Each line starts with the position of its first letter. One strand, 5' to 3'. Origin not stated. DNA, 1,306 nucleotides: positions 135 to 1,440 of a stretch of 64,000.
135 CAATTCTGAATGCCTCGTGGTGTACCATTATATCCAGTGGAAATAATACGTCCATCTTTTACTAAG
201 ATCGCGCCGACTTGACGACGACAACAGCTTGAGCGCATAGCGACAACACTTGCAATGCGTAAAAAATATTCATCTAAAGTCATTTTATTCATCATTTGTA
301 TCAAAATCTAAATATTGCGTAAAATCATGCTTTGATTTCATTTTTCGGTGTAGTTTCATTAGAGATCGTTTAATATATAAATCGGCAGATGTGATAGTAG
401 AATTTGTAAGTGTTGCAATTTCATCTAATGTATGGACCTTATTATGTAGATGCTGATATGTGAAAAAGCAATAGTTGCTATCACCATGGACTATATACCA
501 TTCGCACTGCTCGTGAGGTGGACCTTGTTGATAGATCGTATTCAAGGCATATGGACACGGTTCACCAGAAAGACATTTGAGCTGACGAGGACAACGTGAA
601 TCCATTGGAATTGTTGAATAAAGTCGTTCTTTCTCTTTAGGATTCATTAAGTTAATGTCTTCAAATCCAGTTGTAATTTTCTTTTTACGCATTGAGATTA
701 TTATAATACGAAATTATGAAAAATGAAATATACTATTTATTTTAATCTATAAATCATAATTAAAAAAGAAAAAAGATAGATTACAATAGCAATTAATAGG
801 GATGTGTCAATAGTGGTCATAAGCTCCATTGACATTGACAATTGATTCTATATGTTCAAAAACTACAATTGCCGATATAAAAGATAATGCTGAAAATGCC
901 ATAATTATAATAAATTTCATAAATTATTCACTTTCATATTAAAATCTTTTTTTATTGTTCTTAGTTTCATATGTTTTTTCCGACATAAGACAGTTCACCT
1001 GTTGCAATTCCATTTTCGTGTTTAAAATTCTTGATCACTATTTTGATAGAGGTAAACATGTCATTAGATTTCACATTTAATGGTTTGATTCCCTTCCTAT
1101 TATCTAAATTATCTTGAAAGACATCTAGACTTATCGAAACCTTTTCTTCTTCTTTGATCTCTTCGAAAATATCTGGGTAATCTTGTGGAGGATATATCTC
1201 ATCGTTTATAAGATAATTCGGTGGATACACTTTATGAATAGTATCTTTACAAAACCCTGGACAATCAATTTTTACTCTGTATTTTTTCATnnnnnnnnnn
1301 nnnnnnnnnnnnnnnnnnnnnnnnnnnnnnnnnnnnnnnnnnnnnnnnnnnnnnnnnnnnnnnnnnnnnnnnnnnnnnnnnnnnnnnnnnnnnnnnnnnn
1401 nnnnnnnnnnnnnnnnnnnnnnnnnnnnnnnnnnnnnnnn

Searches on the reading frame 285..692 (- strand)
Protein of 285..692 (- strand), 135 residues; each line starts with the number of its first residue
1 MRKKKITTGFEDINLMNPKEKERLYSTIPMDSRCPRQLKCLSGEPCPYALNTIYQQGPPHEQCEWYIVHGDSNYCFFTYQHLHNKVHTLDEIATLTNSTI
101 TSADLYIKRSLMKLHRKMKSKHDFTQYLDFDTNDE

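Call 46: search_protein_families(library=pfam, proteins=[window:285-692:-], max_evalue=0.1)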
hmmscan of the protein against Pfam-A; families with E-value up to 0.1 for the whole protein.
window:285-692:- (135 aa): 1 family
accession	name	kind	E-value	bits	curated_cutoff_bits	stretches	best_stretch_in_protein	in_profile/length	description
PF11214.13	Med2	-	0.058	14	26.8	0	62-121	30-86/100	Mediator complex subunit 2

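Call 65: search_protein_families(library=phrogs, proteins=[window:285-692:-], max_evalue=0.001)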
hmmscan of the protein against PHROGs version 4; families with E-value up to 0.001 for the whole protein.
window:285-692:- (135 aa): 0 families

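Call 110: find_encoding_contigs(protein=window:285-692:-, flank=10000, max_places=2)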
Protein window:285-692:- (135 aa): 2 contigs read that carry it; 1 place shown.
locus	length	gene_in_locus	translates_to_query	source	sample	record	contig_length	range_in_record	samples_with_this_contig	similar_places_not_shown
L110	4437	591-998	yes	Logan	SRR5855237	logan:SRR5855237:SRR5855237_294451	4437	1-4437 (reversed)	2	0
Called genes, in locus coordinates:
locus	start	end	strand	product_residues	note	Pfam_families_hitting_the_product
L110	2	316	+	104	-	?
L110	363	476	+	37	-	-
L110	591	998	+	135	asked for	-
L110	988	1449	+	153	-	PF00383:dCMP_cyt_deam_1, PF14437:MafB19-deam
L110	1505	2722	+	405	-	-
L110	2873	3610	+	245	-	-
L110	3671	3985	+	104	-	-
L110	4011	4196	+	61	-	-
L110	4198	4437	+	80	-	?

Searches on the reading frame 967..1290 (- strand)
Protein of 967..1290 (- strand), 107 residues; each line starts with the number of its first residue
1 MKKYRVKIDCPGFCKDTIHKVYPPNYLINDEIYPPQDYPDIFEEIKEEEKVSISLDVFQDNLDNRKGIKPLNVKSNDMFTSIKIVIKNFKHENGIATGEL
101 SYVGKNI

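Call 13: find_related_loci(query=window:967-1290:-, collection=viral_contigs, flank=4000)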
Query window:967-1290:- (107 aa) in viral_contigs; peptide patterns used: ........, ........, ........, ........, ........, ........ (x = any residue, [..] = any of these).
26 stretches matched a pattern, but none encodes a relative of the query by tblastn (E <= 1e-3).

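Call 40: find_homologous_proteins(query=window:967-1290:-, max_evalue=0.001)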
Query window:967-1290:- (107 aa): 2 proteins with E <= 0.001 among 3 candidates.
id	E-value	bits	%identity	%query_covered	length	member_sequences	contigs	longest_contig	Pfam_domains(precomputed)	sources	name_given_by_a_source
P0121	7.4e-66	237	100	100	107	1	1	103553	-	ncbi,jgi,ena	-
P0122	4.3e-10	58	43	89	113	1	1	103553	-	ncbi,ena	-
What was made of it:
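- Tried and rejected: The 107-aa ORF has no homologue except its own paralogue (calls 13, 40).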

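Call 41: find_encoding_contigs(protein=P0121, flank=3000)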
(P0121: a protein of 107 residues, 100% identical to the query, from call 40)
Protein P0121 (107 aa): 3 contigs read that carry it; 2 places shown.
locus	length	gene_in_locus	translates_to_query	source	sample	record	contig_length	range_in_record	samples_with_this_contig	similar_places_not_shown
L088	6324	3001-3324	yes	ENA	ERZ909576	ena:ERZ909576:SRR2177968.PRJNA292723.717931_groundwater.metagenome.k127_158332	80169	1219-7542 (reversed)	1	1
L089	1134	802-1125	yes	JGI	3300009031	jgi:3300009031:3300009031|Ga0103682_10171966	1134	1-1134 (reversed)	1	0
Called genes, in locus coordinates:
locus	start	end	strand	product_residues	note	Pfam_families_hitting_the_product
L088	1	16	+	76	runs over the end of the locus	-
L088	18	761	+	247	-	PF10127:RlaP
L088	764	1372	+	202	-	PF00574:CLP_protease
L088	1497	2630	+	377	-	PF09511:RNA_lig_T4_1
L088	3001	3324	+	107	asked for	-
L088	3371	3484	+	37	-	-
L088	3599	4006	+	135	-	-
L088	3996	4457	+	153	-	PF00383:dCMP_cyt_deam_1, PF14437:MafB19-deam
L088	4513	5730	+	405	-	-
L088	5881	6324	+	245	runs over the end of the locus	-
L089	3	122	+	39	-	?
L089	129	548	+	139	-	PF04238:DUF420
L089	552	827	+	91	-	PF01243:PNPOx_N (weak)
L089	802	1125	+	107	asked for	-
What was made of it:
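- The public gene calls leave the region empty (call 41).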

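Call 46: search_protein_families(library=pfam, proteins=[window:967-1290:-], max_evalue=0.1)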
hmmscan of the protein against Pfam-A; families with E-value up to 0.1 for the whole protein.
window:967-1290:- (107 aa): 0 families

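Call 65: search_protein_families(library=phrogs, proteins=[window:967-1290:-], max_evalue=0.001)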
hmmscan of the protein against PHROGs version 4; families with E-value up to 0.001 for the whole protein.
window:967-1290:- (107 aa): 0 families
